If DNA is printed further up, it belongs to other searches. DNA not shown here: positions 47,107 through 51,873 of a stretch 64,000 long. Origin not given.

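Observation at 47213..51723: About 1490-aa kinase-like / STAND-like / TPR / OB protein inserted antisense into the T4SS operon, with Gly replacing the Walker A lysine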

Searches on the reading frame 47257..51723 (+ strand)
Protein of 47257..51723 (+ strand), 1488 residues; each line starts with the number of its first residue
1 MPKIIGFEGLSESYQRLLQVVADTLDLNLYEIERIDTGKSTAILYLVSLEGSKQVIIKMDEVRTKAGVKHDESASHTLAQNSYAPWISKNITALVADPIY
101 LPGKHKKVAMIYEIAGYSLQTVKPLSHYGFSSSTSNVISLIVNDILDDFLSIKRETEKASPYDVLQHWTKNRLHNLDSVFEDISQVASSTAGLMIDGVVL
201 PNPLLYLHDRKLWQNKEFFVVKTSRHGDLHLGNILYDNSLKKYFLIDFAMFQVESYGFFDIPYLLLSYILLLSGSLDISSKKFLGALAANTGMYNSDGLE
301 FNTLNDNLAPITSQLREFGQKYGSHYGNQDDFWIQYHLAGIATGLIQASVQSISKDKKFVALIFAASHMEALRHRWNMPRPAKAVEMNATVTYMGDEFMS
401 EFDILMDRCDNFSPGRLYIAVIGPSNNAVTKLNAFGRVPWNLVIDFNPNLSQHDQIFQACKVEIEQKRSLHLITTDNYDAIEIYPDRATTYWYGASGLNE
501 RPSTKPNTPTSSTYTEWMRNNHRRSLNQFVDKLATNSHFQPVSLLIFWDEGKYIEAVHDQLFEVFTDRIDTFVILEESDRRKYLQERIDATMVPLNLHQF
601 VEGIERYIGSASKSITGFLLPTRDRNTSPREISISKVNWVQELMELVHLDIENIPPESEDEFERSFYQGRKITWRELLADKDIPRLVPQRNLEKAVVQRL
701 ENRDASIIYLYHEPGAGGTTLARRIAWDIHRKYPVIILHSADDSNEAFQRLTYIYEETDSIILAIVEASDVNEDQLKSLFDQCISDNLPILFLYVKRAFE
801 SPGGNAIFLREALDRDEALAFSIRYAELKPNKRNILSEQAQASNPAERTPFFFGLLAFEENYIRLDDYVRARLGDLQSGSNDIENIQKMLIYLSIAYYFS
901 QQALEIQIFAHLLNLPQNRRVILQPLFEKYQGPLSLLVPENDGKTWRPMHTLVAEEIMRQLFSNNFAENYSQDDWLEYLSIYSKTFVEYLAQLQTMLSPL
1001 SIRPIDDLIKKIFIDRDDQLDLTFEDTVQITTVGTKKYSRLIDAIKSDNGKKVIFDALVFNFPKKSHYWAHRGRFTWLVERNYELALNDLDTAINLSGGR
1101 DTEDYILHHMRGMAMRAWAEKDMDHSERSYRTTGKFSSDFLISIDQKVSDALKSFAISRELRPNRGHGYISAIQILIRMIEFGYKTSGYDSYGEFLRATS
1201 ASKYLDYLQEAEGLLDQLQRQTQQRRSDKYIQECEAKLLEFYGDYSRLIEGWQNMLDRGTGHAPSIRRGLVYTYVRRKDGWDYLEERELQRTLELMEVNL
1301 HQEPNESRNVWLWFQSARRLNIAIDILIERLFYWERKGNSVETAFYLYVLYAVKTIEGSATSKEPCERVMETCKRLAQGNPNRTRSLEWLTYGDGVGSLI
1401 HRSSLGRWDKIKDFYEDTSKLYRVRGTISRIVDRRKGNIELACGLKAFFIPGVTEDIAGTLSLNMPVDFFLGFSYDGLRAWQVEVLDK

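Call 6: search_protein_families(library=pfam, proteins=[window:47257-51720:+], max_evalue=1)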
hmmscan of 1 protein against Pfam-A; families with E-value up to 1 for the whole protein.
window:47257-51720:+ (1488 aa): 5 families
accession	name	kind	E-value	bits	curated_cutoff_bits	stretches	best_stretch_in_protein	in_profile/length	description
PF25199.1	nSTAND_NTPase5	-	4.8e-11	43.1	34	1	664-798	1-134/145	Novel STAND NTPase 5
PF19974.5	TCAD9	-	9.4e-07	28.8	40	1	183-261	263-334/429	Ternary complex associated domain 9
PF24404.1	nSTAND_NTPase7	-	1.6e-05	24.5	27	1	703-768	10-76/399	Novel STAND NTPase 7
PF01636.29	APH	-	0.14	12.3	23.2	1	226-251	172-197/239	Phosphotransferase enzyme family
PF02958.26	EcKL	-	0.21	11.3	22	1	225-267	218-263/294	Ecdysteroid kinase-like family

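Call 7: search_protein_families(library=padloc, proteins=[window:47257-51720:+], max_evalue=1)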
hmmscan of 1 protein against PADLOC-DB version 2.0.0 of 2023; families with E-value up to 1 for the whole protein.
window:47257-51720:+ (1488 aa): 0 families

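Call 8: search_protein_families(library=ncbifam, proteins=[window:47257-51720:+], max_evalue=1)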
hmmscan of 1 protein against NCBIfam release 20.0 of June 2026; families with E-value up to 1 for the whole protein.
window:47257-51720:+ (1488 aa): 1 family
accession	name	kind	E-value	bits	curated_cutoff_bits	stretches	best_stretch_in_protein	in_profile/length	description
TIGR00763.1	lon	equivalog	0.12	10.8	608.05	1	690-754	337-403/795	endopeptidase La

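Call 10: find_homologous_proteins(query=window:47257-51720:+)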
Query window:47257-51720:+ (1488 aa): 4 proteins with E <= 0.001 among 8000 candidates.
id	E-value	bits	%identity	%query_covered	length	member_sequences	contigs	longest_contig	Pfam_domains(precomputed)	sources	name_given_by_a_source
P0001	0.0e+0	3414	100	100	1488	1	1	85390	PF24404.2,PF19974.6,PF25199.2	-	-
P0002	5.7e-115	404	27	92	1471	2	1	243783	PF19974.6,PF25199.2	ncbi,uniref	ncbi:hypothetical protein [Streptomyces sp. NPDC051546]|uniref:hypothetical protein n=1 Tax=Streptom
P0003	8.1e-106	373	26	97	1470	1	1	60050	PF19974.6,PF25199.2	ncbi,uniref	ncbi:hypothetical protein [Micromonospora avicenniae]|uniref:hypothetical protein n=1 Tax=Micromonos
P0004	2.4e-104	369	25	97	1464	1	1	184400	PF25199.2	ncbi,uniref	ncbi:tetratricopeptide repeat protein [Streptomyces sioyaensis]|uniref:tetratricopeptide repeat prot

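Call 13: find_encoding_contigs(protein=window:47257-51723:+, flank=10000, max_places=5)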
Protein window:47257-51723:+ (1488 aa): 1 contig read that carries it; 1 place shown.
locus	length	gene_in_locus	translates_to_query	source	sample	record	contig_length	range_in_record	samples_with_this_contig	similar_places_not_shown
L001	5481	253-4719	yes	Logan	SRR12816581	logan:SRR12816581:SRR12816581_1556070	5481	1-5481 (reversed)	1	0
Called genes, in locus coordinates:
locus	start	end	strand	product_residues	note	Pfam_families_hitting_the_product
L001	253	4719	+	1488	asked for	PF19974:TCAD9 (weak), PF24404:nSTAND_NTPase7 (faint), PF25199:nSTAND_NTPase5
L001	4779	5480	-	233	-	?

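Call 14: find_encoding_contigs(protein=P0002, flank=10000, max_places=3)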
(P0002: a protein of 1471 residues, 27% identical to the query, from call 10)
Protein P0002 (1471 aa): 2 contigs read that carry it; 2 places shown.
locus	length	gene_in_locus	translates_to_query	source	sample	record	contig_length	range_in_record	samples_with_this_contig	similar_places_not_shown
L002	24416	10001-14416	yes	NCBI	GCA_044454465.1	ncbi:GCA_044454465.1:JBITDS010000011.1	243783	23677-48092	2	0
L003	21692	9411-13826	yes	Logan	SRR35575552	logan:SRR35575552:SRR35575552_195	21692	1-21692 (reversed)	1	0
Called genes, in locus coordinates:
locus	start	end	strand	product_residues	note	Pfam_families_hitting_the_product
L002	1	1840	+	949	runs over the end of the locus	PF00989:PAS (weak), PF08448:PAS_4, PF08447:PAS_3 (weak), PF00990:GGDEF, PF00563:EAL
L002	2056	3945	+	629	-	PF02776:TPP_enzyme_N, PF00205:TPP_enzyme_M, PF02775:TPP_enzyme_C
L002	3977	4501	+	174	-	PF01842:ACT, PF13291:ACT_4 (weak), PF22629:ACT_AHAS_ss, PF13710:ACT_5, PF10369:ALS_ss_C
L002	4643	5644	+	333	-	PF02826:2-Hacid_dh_C (faint), PF03807:F420_oxidored (faint), PF07991:KARI_N, PF01450:KARI_C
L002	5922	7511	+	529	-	PF00389:2-Hacid_dh, PF02826:2-Hacid_dh_C, PF19304:PGDH_inter, PF01842:ACT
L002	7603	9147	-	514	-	PF07690:MFS_1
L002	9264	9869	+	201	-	PF00440:TetR_N, PF13977:TetR_C_6 (faint)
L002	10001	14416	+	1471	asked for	PF19974:TCAD9 (weak), PF25199:nSTAND_NTPase5 (weak)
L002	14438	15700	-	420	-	PF13556:HTH_30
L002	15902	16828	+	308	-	PF01619:Pro_dh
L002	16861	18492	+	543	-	PF00171:Aldedh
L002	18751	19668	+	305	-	-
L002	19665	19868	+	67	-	-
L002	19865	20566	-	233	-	PF00881:Nitroreductase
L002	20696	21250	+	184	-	PF13527:Acetyltransf_9, PF00583:Acetyltransf_1 (weak)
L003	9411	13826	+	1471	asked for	PF19974:TCAD9 (weak), PF25199:nSTAND_NTPase5 (weak)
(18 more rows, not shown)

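Call 16: find_homologous_proteins(query=A1, max_evalue=0.001)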
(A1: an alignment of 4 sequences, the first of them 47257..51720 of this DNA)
Query A1 (4 sequences) (1488 aa, profile of the alignment): 5 proteins with E <= 0.001 among 8000 candidates.
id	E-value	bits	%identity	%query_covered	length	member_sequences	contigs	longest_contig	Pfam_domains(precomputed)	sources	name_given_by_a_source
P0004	0.0e+0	2573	25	97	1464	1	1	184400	PF25199.2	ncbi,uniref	ncbi:tetratricopeptide repeat protein [Streptomyces sioyaensis]|uniref:tetratricopeptide repeat prot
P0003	0.0e+0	2562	26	97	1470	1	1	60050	PF19974.6,PF25199.2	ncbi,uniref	ncbi:hypothetical protein [Micromonospora avicenniae]|uniref:hypothetical protein n=1 Tax=Micromonos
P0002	0.0e+0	2488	27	92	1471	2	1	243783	PF19974.6,PF25199.2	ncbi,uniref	ncbi:hypothetical protein [Streptomyces sp. NPDC051546]|uniref:hypothetical protein n=1 Tax=Streptom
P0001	0.0e+0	2209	100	100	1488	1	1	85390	PF24404.2,PF19974.6,PF25199.2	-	-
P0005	9.8e-41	158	24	15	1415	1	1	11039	PF13424.13,PF13176.13,PF24885.2,PF13374.13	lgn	-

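Call 29: search_solved_structures(query=A1, max_evalue=1, show_alignments=2)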
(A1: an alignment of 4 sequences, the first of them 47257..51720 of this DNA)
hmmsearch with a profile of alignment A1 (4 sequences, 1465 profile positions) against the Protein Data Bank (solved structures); distinct sequences matched with E-value up to 1: 15.
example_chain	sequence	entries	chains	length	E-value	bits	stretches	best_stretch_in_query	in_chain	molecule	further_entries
37ib_A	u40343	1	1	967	2e-15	58.8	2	659-752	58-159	Sterile alpha motif domain-containing protein 9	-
37id_A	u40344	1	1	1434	8.3e-15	56.7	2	659-752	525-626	Sterile alpha motif domain-containing protein 9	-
9zjw_A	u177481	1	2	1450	8.6e-15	56.7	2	659-752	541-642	Sterile alpha motif domain-containing protein 9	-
9zjr_A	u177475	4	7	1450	8.6e-15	56.7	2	659-752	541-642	Sterile alpha motif domain-containing protein 9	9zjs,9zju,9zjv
37ht_A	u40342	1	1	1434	2.8e-14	55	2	659-752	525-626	Sterile alpha motif domain-containing protein 9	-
9zjz_A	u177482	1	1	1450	1.4e-13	52.6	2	659-752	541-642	Sterile alpha motif domain-containing protein 9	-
3zgq_A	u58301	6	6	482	0.013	16.3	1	1064-1154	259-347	INTERFERON-INDUCED PROTEIN WITH TETRATRICOPEPTIDE REPEATS 5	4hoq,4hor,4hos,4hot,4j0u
5udl_A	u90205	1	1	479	0.014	16.2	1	1060-1158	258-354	Interferon-induced protein with tetratricopeptide repeats 1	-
6c6k_A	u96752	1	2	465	0.014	16.2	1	1059-1158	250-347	Interferon-induced protein with tetratricopeptide repeats 1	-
5udi_A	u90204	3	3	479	0.014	16.2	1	1060-1158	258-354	Interferon-induced protein with tetratricopeptide repeats 1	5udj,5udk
5w5h_A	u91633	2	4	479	0.015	16.1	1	1060-1158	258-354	Interferon-induced protein with tetratricopeptide repeats 1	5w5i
4ypn_A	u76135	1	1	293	0.16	12.7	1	684-745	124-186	Lon protease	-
4ypl_A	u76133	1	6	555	0.44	11.2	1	688-744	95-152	Lon protease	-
8k3y_F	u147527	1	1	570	0.47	11.1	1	688-744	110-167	Lon protease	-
6wqh_A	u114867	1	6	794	0.63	10.7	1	688-744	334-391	Lon protease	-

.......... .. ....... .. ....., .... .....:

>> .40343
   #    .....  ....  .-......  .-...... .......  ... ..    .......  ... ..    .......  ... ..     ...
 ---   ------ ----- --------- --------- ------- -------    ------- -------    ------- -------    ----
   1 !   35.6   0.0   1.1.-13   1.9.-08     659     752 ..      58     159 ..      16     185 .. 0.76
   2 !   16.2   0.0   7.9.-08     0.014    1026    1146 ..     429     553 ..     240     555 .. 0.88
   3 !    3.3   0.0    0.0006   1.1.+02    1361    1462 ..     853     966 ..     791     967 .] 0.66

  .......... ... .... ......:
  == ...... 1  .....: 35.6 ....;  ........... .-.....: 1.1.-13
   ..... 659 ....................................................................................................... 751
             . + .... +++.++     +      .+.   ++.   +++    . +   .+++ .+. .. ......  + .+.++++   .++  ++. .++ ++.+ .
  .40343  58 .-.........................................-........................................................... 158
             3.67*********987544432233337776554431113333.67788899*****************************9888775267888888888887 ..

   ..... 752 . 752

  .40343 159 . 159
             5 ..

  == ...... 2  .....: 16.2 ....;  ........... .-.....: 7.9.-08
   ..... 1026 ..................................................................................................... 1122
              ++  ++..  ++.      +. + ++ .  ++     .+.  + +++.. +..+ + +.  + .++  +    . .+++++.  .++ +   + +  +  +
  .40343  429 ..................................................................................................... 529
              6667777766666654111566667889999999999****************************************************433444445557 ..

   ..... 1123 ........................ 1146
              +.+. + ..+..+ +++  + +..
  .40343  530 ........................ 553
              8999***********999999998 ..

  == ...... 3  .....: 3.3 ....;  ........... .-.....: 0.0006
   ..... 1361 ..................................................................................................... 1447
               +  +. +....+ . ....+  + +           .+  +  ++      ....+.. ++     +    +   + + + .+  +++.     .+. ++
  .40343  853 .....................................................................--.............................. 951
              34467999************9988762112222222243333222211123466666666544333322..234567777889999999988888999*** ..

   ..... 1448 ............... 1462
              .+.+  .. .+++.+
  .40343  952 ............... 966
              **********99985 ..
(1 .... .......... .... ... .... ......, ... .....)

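Call 41: search_protein_representatives(alignment_id=A2)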
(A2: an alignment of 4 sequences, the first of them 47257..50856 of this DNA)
Query: 4 sequences, 1179 profile positions. Proteins with E-value up to 0.001 (for the whole library): 2690; up to 1e-10: 1731; up to 1e-30: 933. The best 150 are listed.
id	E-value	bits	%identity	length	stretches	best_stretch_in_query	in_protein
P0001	0.0e+00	1706.7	-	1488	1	13-1179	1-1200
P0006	0.0e+00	1445.3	-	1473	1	7-1178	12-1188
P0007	0.0e+00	1096.0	-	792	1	72-863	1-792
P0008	3.6e-270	916.1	-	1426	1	13-1178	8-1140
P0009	2.3e-261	886.9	-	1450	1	19-1178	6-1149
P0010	1.4e-255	867.7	-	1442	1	19-1179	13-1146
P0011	1.3e-242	824.8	-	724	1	7-715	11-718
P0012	2.5e-241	820.5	-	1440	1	19-1179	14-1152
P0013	6.8e-237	805.9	-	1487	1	22-1176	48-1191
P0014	1.2e-232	791.8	-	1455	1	13-1178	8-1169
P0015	4.9e-221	753.3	-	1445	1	20-1178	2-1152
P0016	2.1e-219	747.9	-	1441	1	31-1178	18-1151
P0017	3.6e-198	677.6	-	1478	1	22-1176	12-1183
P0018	2.8e-196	671.4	-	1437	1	32-1179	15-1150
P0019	1.3e-194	665.8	-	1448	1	30-1179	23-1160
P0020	1.2e-191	656.0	-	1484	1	24-1177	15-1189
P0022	2.2e-189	648.5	-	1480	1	21-1177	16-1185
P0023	1.8e-181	622.3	-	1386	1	90-1178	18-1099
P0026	4.4e-176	604.5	-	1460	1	23-1177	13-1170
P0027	2.0e-170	585.7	-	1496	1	28-1178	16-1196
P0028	1.5e-166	572.9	-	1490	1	38-1178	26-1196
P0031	2.4e-154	532.4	-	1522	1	69-1177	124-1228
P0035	2.9e-145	502.4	-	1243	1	413-1179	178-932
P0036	1.1e-144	500.5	-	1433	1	420-1178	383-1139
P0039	1.2e-143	497.1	-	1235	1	420-1176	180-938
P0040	1.9e-143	496.3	-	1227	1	423-1176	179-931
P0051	1.0e-135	470.8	-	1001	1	415-1170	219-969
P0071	1.8e-128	446.8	-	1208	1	417-1176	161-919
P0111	3.5e-117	409.4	-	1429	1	419-1168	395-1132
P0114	9.5e-117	407.9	-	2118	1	43-1158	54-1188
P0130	1.1e-112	394.5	-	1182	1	425-1162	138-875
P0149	4.4e-108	379.2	-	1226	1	273-1177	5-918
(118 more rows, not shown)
